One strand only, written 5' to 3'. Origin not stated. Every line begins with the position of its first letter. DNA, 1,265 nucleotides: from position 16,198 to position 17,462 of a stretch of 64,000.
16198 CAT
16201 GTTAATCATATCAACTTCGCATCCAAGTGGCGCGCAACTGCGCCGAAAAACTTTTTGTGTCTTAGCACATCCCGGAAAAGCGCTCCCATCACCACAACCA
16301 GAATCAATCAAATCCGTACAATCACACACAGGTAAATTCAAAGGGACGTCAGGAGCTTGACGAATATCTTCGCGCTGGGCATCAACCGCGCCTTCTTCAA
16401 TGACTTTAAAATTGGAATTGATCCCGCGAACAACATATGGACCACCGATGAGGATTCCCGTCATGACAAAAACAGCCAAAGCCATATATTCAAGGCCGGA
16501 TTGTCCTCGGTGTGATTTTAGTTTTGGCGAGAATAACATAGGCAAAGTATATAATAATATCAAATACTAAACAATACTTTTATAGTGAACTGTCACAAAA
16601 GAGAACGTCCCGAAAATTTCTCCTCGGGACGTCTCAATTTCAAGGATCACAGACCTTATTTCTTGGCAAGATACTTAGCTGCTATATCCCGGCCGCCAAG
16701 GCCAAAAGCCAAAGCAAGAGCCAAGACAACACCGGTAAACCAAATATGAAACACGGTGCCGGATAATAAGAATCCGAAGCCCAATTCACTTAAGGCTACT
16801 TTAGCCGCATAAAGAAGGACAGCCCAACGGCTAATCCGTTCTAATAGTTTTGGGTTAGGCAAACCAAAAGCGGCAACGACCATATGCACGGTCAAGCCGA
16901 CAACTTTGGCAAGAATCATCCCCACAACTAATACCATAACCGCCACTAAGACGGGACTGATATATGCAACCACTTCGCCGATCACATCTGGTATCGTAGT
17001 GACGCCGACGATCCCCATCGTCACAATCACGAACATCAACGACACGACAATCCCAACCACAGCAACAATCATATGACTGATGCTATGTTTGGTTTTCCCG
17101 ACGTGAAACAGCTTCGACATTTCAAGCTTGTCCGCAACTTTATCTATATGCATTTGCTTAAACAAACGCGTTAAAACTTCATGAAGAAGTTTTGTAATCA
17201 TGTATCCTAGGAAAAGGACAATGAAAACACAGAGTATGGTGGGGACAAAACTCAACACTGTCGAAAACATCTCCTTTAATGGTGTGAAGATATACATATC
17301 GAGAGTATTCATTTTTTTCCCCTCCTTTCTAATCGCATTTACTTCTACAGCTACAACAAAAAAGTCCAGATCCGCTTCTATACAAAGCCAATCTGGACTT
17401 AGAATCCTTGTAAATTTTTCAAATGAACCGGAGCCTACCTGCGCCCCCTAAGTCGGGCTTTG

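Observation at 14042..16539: Tandem 410-aa cysteine-rich proteins with Flp/class III prepilin leaders and a localised hypervariable segment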

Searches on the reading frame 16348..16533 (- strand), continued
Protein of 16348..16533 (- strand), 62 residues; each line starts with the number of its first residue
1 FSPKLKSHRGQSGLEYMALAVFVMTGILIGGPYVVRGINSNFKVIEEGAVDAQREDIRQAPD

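Call 90: search_protein_families(library=pfam, proteins=[L076:8815-9861:-, L076:8221-8811:-, L076:7623-8228:-, L076:7282-7626:-, L076:5861-7282:-, L076:11380-12450:-, L076:12457-13671:-, L076:13684-14112:-, L076:14113-15828:-, L076:15944-17668:-], max_evalue=0.001)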
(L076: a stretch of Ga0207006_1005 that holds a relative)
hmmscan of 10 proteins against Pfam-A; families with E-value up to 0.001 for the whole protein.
L076:8815-9861:- (348 aa): 3 families
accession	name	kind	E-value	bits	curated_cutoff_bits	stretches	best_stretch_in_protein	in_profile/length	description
PF11104.14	PilM_2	-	1.6e-40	139.5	27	1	28-348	1-337/340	Type IV pilus assembly protein PilM;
PF14450.12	FtsA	-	8.2e-16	59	31.8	1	195-328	1-121/127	Cell division protein FtsA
PF06723.19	MreB_Mbl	-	0.00013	21.4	27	1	253-316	239-304/327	MreB/Mbl protein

L076:8221-8811:- (196 aa): 1 family
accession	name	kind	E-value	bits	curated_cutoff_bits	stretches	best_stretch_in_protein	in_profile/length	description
PF05137.18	PilN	-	4.1e-08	33.6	22.8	1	109-193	3-78/78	Fimbrial assembly protein (PilN)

L076:7623-8228:- (201 aa): 1 family
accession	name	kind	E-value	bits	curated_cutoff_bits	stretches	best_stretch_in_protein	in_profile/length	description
PF04350.18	PilO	-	6.9e-08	33.2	22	1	44-181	2-131/145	Pilus assembly protein, PilO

L076:7282-7626:- (114 aa): 0 families

L076:5861-7282:- (473 aa): 4 families
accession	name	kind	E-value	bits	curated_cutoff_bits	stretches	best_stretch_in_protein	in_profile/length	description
PF00263.26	Secretin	-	1.7e-49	168.1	27.5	1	298-461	2-168/169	Bacterial type II and III secretion system protein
PF03958.22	Secretin_N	-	4.7e-13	49.6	28.2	1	141-197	2-65/69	Bacterial type II/III secretion system short domain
PF07660.19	STN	-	6.9e-09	35.8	28.4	1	72-117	2-50/52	Secretin and TonB N terminus short domain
PF21305.2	type_II_gspD_N0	-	0.00019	21.7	27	1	51-102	1-53/71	GspD-like, N0 domain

L076:11380-12450:- (356 aa): 0 families

L076:12457-13671:- (404 aa): 1 family
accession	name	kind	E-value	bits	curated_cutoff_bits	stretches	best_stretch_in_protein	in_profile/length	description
PF00482.28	T2SSF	-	1.1e-64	216.4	25.2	2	70-193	1-125/125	Type II secretion system (T2SS), protein F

L076:13684-14112:- (142 aa): 1 family
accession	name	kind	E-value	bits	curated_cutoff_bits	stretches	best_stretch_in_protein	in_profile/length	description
PF05157.20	MshEN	-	5.1e-14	52.5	23.1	1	61-142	2-84/90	MshEN domain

L076:14113-15828:- (571 aa): 4 families
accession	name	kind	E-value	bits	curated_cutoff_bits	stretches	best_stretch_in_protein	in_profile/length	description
PF00437.27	T2SSE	-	9.7e-132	439.5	24.9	1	184-565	4-370/370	Type II/IV secretion system protein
PF05157.20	MshEN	-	8.6e-19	67.8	23.1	1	61-143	2-85/90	MshEN domain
PF25199.1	nSTAND_NTPase5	-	6.2e-05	23.3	34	1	320-365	39-85/145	Novel STAND NTPase 5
PF13401.12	AAA_22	-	0.00025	21.8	27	0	323-362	6-45/130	AAA domain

L076:15944-17668:- (574 aa): 2 families
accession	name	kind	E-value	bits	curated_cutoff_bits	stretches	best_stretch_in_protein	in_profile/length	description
PF00437.27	T2SSE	-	5.3e-132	440.4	24.9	1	184-569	3-370/370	Type II/IV secretion system protein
PF05157.20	MshEN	-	5.5e-21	74.8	23.1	1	60-145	1-87/90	MshEN domain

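Call 91: search_protein_families(library=pfam, proteins=[L079:10448-11932:+, L079:12027-12959:+, L079:12970-13797:+, L079:13805-15445:+, L079:15471-17630:+, L079:17659-18003:+, L034:11279-12220:+, L034:12225-13073:+, L034:13107-14768:+, L034:14770-16929:+], max_evalue=0.001)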
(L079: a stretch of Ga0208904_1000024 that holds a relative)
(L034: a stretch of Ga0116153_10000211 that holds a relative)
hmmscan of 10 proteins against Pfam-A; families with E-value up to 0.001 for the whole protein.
L079:10448-11932:+ (494 aa): 0 families

L079:12027-12959:+ (310 aa): 5 families
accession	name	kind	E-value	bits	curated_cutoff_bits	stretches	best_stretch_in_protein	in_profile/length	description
PF13145.12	Rotamase_2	-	5.6e-19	69.6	27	1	153-274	1-121/121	PPIC-type PPIASE domain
PF13616.12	Rotamase_3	-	1.6e-13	51.6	22.5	1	186-261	38-115/116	PPIC-type PPIASE domain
PF00639.27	Rotamase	-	4.4e-12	47.3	21.7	1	186-259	20-96/97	PPIC-type PPIASE domain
PF13623.11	SurA_N_2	-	2.5e-06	27.8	28.5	1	59-122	38-109/145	SurA-like N-terminal domain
PF13624.11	SurA_N_3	-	5.3e-05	23.5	27.2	1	60-125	37-111/162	SurA-like N-terminal domain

L079:12970-13797:+ (275 aa): 2 families
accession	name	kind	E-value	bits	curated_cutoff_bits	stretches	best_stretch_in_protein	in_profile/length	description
PF16976.10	RcpC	-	4.7e-26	91.4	28.8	1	102-218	2-114/114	Flp pilus assembly protein RcpC/CpaB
PF12537.13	GPHR_N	-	0.00033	21.1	22.1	1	13-68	14-65/68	The Golgi pH Regulator (GPHR) Family N-terminal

L079:13805-15445:+ (546 aa): 4 families
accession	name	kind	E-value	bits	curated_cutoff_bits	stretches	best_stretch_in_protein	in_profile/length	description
PF00263.26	Secretin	-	2.3e-42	144.9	27.5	1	247-408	1-168/169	Bacterial type II and III secretion system protein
PF03544.19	TonB_C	-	3.3e-17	63.2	24.6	1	465-543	2-79/79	Gram-negative bacterial TonB protein C-terminal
PF13629.12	T2SS-T3SS_pil_N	-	1e-12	48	23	1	43-103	2-63/72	Pilus formation protein N terminal region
PF13103.11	TonB_2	-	6e-07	29.9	22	1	452-529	2-77/85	TonB C terminal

L079:15471-17630:+ (719 aa): 12 families
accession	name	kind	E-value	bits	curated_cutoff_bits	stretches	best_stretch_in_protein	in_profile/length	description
PF00437.27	T2SSE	-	3.2e-59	200.9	24.9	1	367-643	4-276/370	Type II/IV secretion system protein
PF01656.29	CbiA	-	1.4e-15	57.8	25.4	1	7-206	2-111/125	CobQ/CobB/MinD/ParA nucleotide binding domain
PF13614.12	AAA_31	-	1.5e-15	58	27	1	4-166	2-166/177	AAA domain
PF10609.15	ParA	-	5.1e-11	42.9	27.1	1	5-241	5-245/246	NUBPL iron-transfer P-loop NTPase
PF25199.1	nSTAND_NTPase5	-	4.3e-06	27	34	0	479-534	23-82/145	Novel STAND NTPase 5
PF13481.12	AAA_25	-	5.7e-06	26.5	27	0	3-50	32-89/195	AAA domain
PF20720.3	nSTAND3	-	2.3e-05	24.6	27.2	0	490-535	12-58/155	Novel STAND NTPase 3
PF00142.24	Fer4_NifH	-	4.5e-05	23.5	25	0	7-74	3-69/271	4Fe-4S iron sulfur cluster binding proteins, NifH/frxC family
PF02374.21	ArsA_ATPase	-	6.6e-05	22.7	24.3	1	6-41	3-38/305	Anion-transporting ATPase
PF13245.12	AAA_19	-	0.00015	22.4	25.1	0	493-520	9-36/134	AAA domain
PF00005.33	ABC_tran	-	0.00059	20.9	25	0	492-527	8-45/137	ABC transporter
PF04851.21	ResIII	-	0.00064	20.1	22.5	0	5-38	24-59/164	Type III restriction enzyme, res subunit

L079:17659-18003:+ (114 aa): 1 family
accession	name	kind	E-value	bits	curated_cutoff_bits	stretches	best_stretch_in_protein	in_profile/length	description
PF02643.20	DUF192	-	3.7e-16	59.5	27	1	16-112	3-96/96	Uncharacterized ACR, COG1430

L034:11279-12220:+ (313 aa): 5 families
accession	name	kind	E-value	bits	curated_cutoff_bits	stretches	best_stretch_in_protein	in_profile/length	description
PF13145.12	Rotamase_2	-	1.2e-16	62.1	27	1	152-276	1-121/121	PPIC-type PPIASE domain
PF00639.27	Rotamase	-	3.9e-13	50.6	21.7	1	186-261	18-96/97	PPIC-type PPIASE domain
PF13616.12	Rotamase_3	-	1.4e-12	48.6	22.5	1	187-264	37-116/116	PPIC-type PPIASE domain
PF13624.11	SurA_N_3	-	1e-07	32.4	27.2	1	61-131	39-118/162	SurA-like N-terminal domain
PF13623.11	SurA_N_2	-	1.3e-06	28.8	28.5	1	62-128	42-117/145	SurA-like N-terminal domain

L034:12225-13073:+ (282 aa): 1 family
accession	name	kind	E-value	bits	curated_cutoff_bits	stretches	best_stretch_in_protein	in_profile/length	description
PF16976.10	RcpC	-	8.5e-22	77.7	28.8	1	111-221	6-114/114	Flp pilus assembly protein RcpC/CpaB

L034:13107-14768:+ (553 aa): 3 families
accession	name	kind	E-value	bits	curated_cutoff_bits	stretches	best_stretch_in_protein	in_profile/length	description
PF00263.26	Secretin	-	2.7e-40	138.1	27.5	1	242-403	1-169/169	Bacterial type II and III secretion system protein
PF03544.19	TonB_C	-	5.8e-17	62.4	24.6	1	473-550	3-79/79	Gram-negative bacterial TonB protein C-terminal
PF13629.12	T2SS-T3SS_pil_N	-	9.8e-09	35.2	23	1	46-109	5-71/72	Pilus formation protein N terminal region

L034:14770-16929:+ (719 aa): 8 families
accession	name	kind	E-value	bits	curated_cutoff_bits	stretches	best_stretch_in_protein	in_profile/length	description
PF00437.27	T2SSE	-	6.3e-58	196.6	24.9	1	367-646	4-279/370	Type II/IV secretion system protein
PF13614.12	AAA_31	-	6.5e-15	56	27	1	4-153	2-153/177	AAA domain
PF10609.15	ParA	-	2.1e-14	54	27.1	1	4-240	4-244/246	NUBPL iron-transfer P-loop NTPase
PF01656.29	CbiA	-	3.8e-14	53.2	25.4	1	6-207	1-54/125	CobQ/CobB/MinD/ParA nucleotide binding domain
PF00142.24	Fer4_NifH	-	2.7e-06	27.5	25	0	6-66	3-61/271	4Fe-4S iron sulfur cluster binding proteins, NifH/frxC family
PF06564.18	CBP_BcsQ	-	0.0002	21.4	21.3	1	6-151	4-149/234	Cellulose biosynthesis protein BcsQ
PF02374.21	ArsA_ATPase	-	0.00034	20.4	24.3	1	6-41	3-38/305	Anion-transporting ATPase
PF09140.17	MipZ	-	0.00071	19.4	20.7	0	6-52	3-48/262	ATPase MipZ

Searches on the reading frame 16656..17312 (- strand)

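Call 80: search_protein_families(library=pfam, proteins=[window:16656-17312:-], max_evalue=0.01)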
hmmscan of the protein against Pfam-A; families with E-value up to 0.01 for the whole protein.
window:16656-17312:- (218 aa): 1 family
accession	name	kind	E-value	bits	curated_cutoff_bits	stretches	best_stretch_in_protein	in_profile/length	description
PF05552.17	MS_channel_1st_1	-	1.7e-12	47.5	22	2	10-58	1-49/50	Mechanosensitive ion channel, conserved TM helix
